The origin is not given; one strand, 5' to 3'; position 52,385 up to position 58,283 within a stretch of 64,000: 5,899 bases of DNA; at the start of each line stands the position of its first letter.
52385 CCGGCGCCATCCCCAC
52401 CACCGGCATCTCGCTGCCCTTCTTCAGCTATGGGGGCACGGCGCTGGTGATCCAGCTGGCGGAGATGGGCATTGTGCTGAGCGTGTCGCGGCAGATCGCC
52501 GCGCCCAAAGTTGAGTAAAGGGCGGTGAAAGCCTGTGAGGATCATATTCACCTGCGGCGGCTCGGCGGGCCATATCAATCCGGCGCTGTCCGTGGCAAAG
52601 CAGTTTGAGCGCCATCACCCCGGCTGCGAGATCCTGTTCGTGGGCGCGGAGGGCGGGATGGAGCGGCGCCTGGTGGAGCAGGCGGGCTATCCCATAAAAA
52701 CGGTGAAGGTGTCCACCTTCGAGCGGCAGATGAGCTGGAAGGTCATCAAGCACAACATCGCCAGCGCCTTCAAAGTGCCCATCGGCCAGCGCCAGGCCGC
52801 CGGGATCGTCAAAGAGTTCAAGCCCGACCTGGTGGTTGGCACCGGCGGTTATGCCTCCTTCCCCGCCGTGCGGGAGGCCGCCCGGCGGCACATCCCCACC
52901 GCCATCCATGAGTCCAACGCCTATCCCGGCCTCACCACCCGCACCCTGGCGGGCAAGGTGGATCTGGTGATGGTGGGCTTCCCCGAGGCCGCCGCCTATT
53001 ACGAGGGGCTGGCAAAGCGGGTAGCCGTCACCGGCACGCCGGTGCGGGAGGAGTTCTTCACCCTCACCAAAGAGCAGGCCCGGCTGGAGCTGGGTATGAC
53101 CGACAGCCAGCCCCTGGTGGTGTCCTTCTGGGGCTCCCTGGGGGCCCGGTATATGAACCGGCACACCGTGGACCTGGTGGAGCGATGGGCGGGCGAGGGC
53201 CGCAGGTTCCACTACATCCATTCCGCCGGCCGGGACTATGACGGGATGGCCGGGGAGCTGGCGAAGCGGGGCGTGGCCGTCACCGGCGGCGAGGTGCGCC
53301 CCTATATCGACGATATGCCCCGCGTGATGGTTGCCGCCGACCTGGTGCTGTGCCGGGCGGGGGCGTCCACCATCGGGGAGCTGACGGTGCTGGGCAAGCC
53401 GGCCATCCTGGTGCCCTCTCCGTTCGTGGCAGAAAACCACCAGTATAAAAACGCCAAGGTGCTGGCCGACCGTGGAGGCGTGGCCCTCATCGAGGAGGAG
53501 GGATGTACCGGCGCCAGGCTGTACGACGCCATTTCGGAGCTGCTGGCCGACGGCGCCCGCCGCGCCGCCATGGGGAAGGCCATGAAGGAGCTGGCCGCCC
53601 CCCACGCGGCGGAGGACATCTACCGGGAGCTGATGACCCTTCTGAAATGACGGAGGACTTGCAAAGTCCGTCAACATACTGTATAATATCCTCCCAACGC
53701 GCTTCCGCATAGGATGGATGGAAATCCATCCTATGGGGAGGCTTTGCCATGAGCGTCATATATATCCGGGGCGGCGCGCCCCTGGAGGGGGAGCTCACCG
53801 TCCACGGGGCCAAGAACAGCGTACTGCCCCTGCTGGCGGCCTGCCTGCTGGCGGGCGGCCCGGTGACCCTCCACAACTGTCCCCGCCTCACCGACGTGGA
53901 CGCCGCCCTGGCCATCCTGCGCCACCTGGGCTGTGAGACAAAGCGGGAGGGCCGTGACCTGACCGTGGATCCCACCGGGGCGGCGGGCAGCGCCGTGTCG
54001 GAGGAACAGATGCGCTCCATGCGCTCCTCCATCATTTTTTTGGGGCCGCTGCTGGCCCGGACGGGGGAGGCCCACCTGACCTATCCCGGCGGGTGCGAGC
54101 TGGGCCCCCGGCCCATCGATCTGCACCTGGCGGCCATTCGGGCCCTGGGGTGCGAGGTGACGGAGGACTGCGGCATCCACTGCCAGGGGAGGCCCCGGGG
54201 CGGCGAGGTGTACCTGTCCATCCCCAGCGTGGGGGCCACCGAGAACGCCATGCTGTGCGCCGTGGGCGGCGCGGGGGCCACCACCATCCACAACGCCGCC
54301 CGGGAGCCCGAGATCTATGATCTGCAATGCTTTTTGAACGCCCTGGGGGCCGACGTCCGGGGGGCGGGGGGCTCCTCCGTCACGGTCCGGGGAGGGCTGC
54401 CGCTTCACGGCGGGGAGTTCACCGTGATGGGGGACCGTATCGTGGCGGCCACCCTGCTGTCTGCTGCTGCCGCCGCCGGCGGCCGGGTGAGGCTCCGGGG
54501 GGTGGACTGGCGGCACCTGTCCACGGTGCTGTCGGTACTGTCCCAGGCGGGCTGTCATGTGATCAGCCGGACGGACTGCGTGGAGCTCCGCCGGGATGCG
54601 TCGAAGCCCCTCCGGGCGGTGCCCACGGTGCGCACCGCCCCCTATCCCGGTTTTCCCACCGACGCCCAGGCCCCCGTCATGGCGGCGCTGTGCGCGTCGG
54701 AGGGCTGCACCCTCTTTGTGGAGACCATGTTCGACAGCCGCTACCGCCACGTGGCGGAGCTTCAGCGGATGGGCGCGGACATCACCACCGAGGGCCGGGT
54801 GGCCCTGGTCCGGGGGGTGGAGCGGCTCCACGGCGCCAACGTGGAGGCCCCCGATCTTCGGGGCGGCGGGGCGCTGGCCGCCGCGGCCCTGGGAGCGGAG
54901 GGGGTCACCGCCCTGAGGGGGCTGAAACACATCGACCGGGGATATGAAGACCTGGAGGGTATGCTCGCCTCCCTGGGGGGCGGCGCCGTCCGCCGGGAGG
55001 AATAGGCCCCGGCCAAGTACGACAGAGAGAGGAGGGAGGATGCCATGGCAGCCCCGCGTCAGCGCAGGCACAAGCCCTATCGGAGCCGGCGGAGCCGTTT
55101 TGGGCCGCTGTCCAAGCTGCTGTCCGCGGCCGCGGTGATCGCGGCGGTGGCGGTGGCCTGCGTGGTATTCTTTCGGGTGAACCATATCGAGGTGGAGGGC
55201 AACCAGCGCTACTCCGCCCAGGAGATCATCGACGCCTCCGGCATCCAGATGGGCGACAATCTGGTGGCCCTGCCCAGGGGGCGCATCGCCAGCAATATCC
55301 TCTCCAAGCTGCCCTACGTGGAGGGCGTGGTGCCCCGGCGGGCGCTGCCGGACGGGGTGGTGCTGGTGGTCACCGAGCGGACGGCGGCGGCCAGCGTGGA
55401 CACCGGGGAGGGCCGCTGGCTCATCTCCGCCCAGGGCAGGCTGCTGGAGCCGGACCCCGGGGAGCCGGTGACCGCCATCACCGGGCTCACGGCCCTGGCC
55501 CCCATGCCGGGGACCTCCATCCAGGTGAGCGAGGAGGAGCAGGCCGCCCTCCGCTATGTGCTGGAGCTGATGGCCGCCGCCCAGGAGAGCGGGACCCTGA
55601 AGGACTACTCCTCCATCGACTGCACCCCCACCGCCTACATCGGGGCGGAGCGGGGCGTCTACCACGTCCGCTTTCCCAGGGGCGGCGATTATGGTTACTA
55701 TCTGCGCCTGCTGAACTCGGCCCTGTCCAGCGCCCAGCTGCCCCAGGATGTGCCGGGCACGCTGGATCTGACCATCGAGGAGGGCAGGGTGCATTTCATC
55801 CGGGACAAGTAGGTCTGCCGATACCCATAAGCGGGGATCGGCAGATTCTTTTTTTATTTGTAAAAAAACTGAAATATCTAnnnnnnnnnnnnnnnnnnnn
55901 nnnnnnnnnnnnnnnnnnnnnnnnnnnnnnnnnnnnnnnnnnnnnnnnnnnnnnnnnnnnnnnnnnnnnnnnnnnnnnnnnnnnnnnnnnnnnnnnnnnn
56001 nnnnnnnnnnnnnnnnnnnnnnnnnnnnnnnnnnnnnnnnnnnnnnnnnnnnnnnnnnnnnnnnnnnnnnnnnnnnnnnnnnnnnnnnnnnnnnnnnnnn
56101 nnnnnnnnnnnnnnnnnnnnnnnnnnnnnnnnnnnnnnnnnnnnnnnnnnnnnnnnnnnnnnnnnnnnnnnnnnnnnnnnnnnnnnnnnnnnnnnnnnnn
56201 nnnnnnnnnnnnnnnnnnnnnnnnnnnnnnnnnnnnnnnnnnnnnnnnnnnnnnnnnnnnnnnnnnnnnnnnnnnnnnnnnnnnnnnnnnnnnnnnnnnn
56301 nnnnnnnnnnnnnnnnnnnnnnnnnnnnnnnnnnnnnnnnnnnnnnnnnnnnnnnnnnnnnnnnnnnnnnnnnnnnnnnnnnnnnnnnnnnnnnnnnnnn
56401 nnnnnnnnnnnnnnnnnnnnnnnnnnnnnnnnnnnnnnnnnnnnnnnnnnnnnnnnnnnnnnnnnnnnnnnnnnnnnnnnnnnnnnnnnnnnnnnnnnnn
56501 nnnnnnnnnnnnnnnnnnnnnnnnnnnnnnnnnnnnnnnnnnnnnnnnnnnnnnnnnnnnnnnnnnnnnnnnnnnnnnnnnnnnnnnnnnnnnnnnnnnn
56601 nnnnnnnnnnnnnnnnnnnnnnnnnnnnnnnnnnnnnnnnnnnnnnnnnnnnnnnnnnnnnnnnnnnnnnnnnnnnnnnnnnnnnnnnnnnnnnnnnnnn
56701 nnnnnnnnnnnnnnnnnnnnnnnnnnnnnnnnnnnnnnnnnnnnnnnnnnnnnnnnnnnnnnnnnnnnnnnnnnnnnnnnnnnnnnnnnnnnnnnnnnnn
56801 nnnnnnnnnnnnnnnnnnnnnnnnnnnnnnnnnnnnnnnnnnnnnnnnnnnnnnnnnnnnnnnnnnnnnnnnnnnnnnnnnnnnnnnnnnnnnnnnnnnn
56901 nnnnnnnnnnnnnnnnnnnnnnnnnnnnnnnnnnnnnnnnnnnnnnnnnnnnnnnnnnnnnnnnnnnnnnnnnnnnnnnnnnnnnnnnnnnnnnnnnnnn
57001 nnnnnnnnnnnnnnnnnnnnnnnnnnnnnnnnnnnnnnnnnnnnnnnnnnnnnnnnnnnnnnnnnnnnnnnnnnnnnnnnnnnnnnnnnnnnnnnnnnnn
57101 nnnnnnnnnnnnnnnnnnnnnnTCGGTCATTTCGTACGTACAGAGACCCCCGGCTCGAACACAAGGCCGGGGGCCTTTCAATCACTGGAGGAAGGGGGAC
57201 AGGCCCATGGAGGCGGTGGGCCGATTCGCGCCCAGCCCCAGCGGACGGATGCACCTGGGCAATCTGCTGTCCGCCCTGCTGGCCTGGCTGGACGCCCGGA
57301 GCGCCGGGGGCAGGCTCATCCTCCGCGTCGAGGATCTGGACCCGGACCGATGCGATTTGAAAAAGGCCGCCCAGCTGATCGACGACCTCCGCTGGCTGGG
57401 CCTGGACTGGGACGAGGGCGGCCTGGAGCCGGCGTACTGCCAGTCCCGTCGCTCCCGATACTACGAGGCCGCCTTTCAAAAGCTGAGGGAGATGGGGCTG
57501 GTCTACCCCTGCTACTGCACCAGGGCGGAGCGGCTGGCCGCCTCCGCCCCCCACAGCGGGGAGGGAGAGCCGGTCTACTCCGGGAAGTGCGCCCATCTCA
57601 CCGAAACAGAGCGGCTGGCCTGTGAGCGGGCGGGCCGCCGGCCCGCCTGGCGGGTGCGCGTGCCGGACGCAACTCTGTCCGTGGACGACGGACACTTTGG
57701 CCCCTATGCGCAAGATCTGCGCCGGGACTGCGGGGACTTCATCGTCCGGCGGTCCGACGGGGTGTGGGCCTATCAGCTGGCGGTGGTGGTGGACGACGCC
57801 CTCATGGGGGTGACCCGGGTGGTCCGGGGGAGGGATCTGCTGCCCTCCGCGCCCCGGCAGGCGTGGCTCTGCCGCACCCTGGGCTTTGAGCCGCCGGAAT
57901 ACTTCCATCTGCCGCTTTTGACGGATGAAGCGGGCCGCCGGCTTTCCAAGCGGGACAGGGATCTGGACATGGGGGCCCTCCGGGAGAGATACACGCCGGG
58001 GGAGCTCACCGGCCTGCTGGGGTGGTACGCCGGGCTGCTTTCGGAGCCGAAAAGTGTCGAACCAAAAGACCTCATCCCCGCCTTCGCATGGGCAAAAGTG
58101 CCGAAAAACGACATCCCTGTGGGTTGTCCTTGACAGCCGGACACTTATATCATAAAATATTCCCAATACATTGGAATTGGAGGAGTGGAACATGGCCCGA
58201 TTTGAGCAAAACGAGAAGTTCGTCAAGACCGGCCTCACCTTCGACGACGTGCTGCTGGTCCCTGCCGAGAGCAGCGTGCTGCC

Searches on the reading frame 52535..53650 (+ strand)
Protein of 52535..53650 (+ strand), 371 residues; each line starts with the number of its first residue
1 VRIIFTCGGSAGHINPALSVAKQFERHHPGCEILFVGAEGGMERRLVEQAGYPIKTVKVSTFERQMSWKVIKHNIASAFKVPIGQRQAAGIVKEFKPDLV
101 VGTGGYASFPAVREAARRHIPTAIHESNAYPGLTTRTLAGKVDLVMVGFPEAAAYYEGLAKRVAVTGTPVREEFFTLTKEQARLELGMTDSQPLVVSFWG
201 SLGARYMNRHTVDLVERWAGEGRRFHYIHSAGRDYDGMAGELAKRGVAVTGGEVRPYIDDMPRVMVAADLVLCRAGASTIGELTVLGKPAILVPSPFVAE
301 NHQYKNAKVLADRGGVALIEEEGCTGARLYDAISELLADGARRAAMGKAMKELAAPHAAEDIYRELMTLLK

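Call 63: search_protein_families(library=pfam, proteins=[window:52535-53650:+], max_evalue=0.00001)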
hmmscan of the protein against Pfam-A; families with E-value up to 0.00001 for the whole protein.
window:52535-53650:+ (371 aa): 2 families
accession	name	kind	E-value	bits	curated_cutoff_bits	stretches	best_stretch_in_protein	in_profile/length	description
PF03033.26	Glyco_transf_28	-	1.2e-32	113.3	26.2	1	3-145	1-137/139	Glycosyltransferase family 28 N-terminal domain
PF04101.22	Glyco_tran_28_C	-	6.8e-31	108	22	1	199-361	6-165/166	Glycosyltransferase family 28 C-terminal domain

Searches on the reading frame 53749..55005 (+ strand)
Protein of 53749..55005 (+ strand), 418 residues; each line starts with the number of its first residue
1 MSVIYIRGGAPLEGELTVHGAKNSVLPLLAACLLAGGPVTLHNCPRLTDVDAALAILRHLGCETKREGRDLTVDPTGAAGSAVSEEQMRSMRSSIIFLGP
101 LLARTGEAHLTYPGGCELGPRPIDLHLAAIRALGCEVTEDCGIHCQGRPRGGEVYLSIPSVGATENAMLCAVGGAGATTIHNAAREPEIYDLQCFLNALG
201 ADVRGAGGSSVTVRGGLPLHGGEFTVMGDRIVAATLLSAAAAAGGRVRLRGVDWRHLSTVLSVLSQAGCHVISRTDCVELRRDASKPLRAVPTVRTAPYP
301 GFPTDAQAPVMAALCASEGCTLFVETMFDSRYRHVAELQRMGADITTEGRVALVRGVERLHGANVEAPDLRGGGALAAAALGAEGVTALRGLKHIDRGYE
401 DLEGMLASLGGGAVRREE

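Call 63: search_protein_families(library=pfam, proteins=[window:53749-55005:+], max_evalue=0.00001)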
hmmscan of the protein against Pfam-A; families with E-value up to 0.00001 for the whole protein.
window:53749-55005:+ (418 aa): 1 family
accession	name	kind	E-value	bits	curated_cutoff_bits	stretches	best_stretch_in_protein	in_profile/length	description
PF00275.25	EPSP_synthase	-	6.1e-79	266.1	22.8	1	7-404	2-415/417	EPSP synthase (3-phosphoshikimate 1-carboxyvinyltransferase)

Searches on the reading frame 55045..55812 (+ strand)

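Call 63: search_protein_families(library=pfam, proteins=[window:55045-55812:+], max_evalue=0.00001)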
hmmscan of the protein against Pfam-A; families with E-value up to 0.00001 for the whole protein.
window:55045-55812:+ (255 aa): 1 family
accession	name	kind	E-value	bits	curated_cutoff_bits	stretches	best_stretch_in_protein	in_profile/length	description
PF08478.15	POTRA_1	-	1.1e-15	58.1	23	1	43-112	1-69/69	POTRA domain, FtsQ-type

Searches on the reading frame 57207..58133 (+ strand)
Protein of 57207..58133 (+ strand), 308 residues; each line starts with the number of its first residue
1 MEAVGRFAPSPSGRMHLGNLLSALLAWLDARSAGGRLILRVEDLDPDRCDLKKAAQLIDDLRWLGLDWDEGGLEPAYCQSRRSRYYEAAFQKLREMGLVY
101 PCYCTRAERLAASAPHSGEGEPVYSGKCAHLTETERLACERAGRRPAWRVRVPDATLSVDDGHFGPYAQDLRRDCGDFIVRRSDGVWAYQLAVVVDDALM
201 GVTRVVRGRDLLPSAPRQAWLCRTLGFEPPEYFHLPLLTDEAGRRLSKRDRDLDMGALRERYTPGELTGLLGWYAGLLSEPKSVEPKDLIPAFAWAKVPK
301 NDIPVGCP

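Call 63: search_protein_families(library=pfam, proteins=[window:57207-58133:+], max_evalue=0.00001)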
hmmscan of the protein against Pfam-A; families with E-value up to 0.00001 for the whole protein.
window:57207-58133:+ (308 aa): 1 family
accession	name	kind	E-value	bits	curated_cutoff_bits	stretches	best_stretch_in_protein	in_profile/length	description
PF00749.27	tRNA-synt_1c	-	1.3e-47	162.7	23.4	1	5-253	4-251/314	tRNA synthetases class I (E and Q), catalytic domain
